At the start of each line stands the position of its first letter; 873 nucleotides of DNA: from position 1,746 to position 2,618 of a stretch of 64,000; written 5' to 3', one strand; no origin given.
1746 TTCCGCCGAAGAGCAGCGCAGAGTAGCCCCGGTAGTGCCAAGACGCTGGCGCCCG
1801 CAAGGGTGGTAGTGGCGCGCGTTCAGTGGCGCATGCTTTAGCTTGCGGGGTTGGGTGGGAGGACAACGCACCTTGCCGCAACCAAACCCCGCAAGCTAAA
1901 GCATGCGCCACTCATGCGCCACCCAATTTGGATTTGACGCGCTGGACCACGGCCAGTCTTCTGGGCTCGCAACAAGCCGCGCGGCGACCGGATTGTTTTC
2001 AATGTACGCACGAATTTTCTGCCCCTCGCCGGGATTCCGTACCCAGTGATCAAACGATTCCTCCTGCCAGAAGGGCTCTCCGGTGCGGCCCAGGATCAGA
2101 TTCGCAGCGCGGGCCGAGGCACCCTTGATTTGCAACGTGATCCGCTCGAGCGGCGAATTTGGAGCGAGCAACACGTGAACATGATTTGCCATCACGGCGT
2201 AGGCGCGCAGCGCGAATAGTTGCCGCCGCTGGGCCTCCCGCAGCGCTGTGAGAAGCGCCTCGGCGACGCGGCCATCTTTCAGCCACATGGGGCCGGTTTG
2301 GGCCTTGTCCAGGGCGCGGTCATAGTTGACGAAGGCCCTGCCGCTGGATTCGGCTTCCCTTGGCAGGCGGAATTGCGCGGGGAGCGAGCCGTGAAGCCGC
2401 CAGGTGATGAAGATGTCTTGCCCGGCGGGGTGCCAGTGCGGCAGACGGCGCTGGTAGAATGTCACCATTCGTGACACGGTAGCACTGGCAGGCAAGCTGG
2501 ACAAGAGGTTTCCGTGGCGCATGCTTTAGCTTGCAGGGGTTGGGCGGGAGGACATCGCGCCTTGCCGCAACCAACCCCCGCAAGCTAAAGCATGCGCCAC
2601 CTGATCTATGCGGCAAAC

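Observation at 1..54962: At least 22 GTAG/GTGG-headed double-hairpin (REPIN-like) units in 64 kb, with compensatory stem changes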

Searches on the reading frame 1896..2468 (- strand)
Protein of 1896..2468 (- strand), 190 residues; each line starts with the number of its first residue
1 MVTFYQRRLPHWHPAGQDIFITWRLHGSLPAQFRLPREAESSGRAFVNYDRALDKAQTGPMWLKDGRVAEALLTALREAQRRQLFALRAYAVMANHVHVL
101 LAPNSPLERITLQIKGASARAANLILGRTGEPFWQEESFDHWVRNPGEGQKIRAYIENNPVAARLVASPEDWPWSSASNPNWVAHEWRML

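Call 21: search_protein_families(library=ncbifam, proteins=[window:1896-2468:-], max_evalue=0.01)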
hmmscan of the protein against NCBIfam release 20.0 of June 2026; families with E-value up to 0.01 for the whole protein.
window:1896-2468:- (190 aa): 2 families
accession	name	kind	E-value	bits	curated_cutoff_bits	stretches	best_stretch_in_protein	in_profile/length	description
NF047646.1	REP_Tyr_transpos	equivalog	4.7e-20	72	80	1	63-175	25-146/146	REP-associated tyrosine transposase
NF033573.1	transpos_IS200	equivalog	0.00026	21.2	55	1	66-158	28-126/126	IS200/IS605 family transposase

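Call 22: search_solved_structures(query=window:1896-2468:-, max_evalue=1, show_alignments=2)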
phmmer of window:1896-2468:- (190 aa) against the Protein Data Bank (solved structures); distinct sequences matched with E-value up to 1: 6.
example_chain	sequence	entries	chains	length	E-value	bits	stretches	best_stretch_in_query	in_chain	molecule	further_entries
4er8_A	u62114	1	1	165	0.011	18.6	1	74-176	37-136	TnpArep for protein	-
2xm3_A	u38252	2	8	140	0.021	17.7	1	66-135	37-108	TRANSPOSASE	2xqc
2xma_A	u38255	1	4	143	0.022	17.6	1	66-135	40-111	TRANSPOSASE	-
2xo6_A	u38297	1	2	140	0.026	17.4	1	66-135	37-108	TRANSPOSASE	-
2fyx_A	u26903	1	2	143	0.048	16.5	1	67-159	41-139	transposase, putative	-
8b3w_A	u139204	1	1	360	0.63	12.9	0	41-95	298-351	Variant surface glycoprotein 1954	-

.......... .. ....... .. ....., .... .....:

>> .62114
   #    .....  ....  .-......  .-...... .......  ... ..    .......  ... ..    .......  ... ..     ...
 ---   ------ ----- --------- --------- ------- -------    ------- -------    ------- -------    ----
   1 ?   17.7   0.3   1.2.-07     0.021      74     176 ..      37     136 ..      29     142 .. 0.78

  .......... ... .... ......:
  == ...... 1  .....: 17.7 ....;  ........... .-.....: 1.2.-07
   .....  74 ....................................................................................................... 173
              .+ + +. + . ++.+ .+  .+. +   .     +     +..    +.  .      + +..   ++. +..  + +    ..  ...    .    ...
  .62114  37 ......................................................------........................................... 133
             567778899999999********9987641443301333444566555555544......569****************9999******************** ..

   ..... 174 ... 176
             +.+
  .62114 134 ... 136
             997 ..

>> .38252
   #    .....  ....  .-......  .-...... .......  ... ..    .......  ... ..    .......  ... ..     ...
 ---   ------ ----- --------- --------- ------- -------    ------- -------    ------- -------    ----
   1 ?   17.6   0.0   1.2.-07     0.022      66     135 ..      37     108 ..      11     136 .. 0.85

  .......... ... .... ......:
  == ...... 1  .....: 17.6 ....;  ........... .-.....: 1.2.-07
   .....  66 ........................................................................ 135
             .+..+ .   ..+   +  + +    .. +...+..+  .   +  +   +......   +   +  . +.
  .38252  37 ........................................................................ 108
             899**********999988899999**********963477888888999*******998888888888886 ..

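Call 24: search_protein_families(library=phrogs, proteins=[window:1896-2468:-], max_evalue=0.001)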
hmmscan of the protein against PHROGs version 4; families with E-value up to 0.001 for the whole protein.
window:1896-2468:- (190 aa): 0 families

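Call 25: find_homologous_proteins(query=window:1896-2468:-, max_evalue=0.00001)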
Query window:1896-2468:- (190 aa): 2826 proteins with E <= 0.00001 among 3254 candidates; the best 120 are listed.
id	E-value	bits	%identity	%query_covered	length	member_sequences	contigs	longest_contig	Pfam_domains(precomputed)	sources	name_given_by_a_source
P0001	2.0e-124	431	99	100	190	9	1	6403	PF01797.22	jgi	jgi:putative transposase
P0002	2.8e-103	362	87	95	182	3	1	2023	PF01797.22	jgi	jgi:putative transposase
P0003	3.6e-103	361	87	95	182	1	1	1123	PF01797.22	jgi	jgi:putative transposase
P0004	1.3e-101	356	87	95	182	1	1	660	PF01797.22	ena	-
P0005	2.2e-98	346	83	95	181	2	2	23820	PF01797.22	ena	-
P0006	6.1e-98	344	84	95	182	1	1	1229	PF01797.22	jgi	jgi:REP element-mobilizing transposase RayT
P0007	5.9e-95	334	81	95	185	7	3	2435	PF01797.22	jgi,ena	jgi:putative transposase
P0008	9.7e-95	334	82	95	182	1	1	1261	PF01797.22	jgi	jgi:putative transposase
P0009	4.1e-92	325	81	95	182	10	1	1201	PF01797.22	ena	-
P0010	1.6e-91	323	80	94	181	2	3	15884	PF01797.22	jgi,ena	-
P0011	5.5e-91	322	79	95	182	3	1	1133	PF01797.22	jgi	jgi:putative transposase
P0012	1.2e-88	314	78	95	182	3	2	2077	PF01797.22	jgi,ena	jgi:putative transposase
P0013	2.7e-88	313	74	95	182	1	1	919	PF01797.22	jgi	jgi:putative transposase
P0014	3.0e-88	313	76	95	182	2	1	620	PF01797.22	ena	-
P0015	1.4e-87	310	75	94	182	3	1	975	PF01797.22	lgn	-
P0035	2.7e-79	283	70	93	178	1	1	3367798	PF01797.22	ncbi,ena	-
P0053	2.5e-77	277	66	94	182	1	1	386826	PF01797.22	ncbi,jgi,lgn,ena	jgi:REP element-mobilizing transposase RayT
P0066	4.9e-76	273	66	94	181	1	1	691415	-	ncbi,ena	-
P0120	5.6e-71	256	62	95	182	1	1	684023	PF01797.22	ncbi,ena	-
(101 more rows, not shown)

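Call 26: find_encoding_contigs(protein=P0001, flank=6000, max_places=4)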
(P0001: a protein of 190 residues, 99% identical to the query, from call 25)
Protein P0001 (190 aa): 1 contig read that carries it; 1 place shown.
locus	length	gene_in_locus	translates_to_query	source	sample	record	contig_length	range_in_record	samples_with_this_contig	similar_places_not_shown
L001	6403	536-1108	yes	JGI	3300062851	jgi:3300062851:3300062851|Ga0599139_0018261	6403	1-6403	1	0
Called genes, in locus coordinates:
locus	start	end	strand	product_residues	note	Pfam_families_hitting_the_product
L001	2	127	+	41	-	?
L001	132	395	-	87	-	-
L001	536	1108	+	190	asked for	PF01797:Y1_Tnp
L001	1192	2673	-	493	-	PF03237:Terminase_6N, PF04466:Terminase_3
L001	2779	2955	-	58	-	-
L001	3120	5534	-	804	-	-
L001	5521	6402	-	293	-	?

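Call 27: find_encoding_contigs(protein=P0035, flank=10000, max_places=3)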
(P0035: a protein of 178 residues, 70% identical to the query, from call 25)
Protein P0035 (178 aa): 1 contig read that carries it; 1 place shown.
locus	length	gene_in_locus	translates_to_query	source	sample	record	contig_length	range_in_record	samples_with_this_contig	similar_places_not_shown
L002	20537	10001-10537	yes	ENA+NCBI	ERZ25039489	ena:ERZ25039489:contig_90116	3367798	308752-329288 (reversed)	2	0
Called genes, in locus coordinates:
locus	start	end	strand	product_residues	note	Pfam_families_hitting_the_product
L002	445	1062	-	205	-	-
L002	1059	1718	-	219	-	-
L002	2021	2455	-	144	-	-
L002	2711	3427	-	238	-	-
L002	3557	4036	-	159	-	-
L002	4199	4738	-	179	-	-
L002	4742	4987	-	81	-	-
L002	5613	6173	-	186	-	-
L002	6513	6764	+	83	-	-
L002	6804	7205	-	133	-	-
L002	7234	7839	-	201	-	-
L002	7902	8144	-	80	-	-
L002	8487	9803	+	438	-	PF07690:MFS_1, PF13347:MFS_2, PF03092:BT1, PF07690:MFS_1 (weak)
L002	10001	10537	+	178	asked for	PF01797:Y1_Tnp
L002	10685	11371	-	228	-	-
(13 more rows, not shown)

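Call 35: find_encoding_contigs(protein=P0005, flank=10000, max_places=2)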
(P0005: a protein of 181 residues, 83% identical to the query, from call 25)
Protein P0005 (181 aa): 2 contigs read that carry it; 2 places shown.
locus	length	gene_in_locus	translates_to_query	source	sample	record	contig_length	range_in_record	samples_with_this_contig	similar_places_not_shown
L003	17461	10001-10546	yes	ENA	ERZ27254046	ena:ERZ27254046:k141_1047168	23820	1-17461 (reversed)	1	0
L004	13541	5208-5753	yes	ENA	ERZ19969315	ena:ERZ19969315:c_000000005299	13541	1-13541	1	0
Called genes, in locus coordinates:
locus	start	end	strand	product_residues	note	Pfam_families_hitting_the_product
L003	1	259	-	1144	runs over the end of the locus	-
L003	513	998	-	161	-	-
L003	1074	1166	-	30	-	-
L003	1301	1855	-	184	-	-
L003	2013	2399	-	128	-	-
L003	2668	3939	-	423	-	-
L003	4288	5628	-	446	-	-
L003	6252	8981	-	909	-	-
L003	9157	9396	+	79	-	-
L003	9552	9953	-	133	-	-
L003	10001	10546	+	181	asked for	PF01797:Y1_Tnp (weak)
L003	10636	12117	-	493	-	PF03237:Terminase_6N (weak), PF04466:Terminase_3 (weak)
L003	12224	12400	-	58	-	-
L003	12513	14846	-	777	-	-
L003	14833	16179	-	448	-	-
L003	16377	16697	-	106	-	-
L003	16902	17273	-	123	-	-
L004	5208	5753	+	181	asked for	PF01797:Y1_Tnp (weak)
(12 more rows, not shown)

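Call 36: find_encoding_contigs(protein=P0010, flank=10000, max_places=2)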
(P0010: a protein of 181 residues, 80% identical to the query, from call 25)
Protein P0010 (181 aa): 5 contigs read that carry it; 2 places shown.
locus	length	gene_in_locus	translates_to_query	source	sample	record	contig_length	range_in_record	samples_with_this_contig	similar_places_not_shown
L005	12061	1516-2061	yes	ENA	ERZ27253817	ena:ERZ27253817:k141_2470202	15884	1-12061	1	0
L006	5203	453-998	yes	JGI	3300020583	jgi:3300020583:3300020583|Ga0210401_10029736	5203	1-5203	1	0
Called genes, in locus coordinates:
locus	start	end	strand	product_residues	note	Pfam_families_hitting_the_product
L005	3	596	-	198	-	?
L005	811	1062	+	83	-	-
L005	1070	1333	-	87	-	-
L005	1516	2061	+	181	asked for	PF01797:Y1_Tnp (weak)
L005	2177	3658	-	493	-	PF03237:Terminase_6N, PF04466:Terminase_3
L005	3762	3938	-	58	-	-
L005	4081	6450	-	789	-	-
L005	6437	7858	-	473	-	-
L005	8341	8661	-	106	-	-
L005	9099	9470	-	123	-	-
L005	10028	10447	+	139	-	PF00034:Cytochrom_C (weak), PF13442:Cytochrome_CBB3 (weak)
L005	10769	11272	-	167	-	-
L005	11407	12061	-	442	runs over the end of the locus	-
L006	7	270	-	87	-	-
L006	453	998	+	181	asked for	PF01797:Y1_Tnp (weak)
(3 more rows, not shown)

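Call 37: find_encoding_contigs(protein=P0053, flank=10000, max_places=2)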
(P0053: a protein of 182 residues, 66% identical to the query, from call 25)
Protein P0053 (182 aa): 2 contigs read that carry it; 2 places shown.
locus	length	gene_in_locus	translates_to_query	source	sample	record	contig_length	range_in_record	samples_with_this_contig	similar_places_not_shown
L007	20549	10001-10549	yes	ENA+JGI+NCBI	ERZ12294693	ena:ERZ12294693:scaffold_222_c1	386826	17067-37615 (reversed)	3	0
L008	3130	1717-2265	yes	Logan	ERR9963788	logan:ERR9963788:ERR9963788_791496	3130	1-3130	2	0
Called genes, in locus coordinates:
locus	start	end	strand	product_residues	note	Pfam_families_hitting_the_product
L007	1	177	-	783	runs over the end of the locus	-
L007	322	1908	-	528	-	-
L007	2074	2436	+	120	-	-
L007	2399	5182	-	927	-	-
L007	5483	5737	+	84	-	PF04226:Transgly_assoc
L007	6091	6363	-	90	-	-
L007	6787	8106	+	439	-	PF07690:MFS_1, PF03092:BT1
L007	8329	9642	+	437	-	PF07690:MFS_1, PF03092:BT1, PF13347:MFS_2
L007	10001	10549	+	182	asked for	PF01797:Y1_Tnp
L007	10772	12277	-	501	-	PF04466:Terminase_3 (weak), PF03237:Terminase_6N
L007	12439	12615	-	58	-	-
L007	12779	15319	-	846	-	-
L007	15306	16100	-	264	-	-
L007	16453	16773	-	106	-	-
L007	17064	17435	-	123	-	-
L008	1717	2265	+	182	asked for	PF01797:Y1_Tnp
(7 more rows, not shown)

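Call 54: find_related_loci(query=window:1896-2468:-, collection=viral_contigs, flank=10000)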
Query window:1896-2468:- (190 aa) in viral_contigs; peptide patterns used: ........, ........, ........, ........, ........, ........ (x = any residue, [..] = any of these).
13 stretches matched a pattern, but none encodes a relative of the query by tblastn (E <= 1e-3).

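Call 56: find_related_loci(query=A2, collection=viral_contigs, flank=10000)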
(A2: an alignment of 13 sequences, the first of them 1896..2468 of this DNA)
Query A2 (190 aa) in viral_contigs; peptide patterns used: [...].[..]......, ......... (x = any residue, [..] = any of these).
43 stretches matched a pattern; 2 encode a relative of the query (tblastn E <= 1e-3); 2 distinct loci.
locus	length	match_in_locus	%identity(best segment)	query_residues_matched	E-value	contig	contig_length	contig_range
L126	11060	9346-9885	68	1-180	9e-81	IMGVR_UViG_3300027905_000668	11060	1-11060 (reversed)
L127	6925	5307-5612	69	79-180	4e-44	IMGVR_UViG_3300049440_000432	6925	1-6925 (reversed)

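Call 59: search_protein_families(library=pfam, proteins=[L003:12513-14846:-, L003:14833-16179:-, L003:16377-16697:-, L003:16902-17273:-, L003:6252-8981:-, L003:4288-5628:-, L003:9552-9953:-, L003:12224-12400:-], max_evalue=0.01)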
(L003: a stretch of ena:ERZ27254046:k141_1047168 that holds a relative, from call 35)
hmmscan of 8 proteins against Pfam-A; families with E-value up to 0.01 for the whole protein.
L003:12513-14846:- (777 aa): 0 families

L003:14833-16179:- (448 aa): 0 families

L003:16377-16697:- (106 aa): 0 families

L003:16902-17273:- (123 aa): 0 families

L003:6252-8981:- (909 aa): 0 families

L003:4288-5628:- (446 aa): 0 families

L003:9552-9953:- (133 aa): 0 families

L003:12224-12400:- (58 aa): 0 families

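Call 74: find_encoding_contigs(protein=P0120, flank=10000, max_places=1)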
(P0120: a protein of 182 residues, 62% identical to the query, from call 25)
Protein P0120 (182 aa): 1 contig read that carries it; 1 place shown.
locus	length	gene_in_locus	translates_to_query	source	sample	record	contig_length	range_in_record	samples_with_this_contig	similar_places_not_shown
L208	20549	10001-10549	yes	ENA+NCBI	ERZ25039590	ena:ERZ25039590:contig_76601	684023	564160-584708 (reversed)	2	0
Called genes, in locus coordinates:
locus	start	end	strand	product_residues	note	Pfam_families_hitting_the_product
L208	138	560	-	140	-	PF25833:Fn3_SaeA_3rd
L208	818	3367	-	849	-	-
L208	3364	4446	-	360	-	-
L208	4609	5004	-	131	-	-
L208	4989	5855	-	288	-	-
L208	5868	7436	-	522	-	-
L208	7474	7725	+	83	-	PF04226:Transgly_assoc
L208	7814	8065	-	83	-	-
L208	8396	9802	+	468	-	PF07690:MFS_1, PF03092:BT1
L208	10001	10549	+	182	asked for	PF01797:Y1_Tnp (weak)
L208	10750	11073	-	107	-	-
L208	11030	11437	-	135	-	-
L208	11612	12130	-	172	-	-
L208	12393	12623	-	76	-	-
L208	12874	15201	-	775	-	-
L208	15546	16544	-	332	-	-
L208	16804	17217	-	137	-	-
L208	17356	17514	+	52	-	-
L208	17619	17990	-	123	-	-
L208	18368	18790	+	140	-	PF00034:Cytochrom_C (faint), PF13442:Cytochrome_CBB3 (weak)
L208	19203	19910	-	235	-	-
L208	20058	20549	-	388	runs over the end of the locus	-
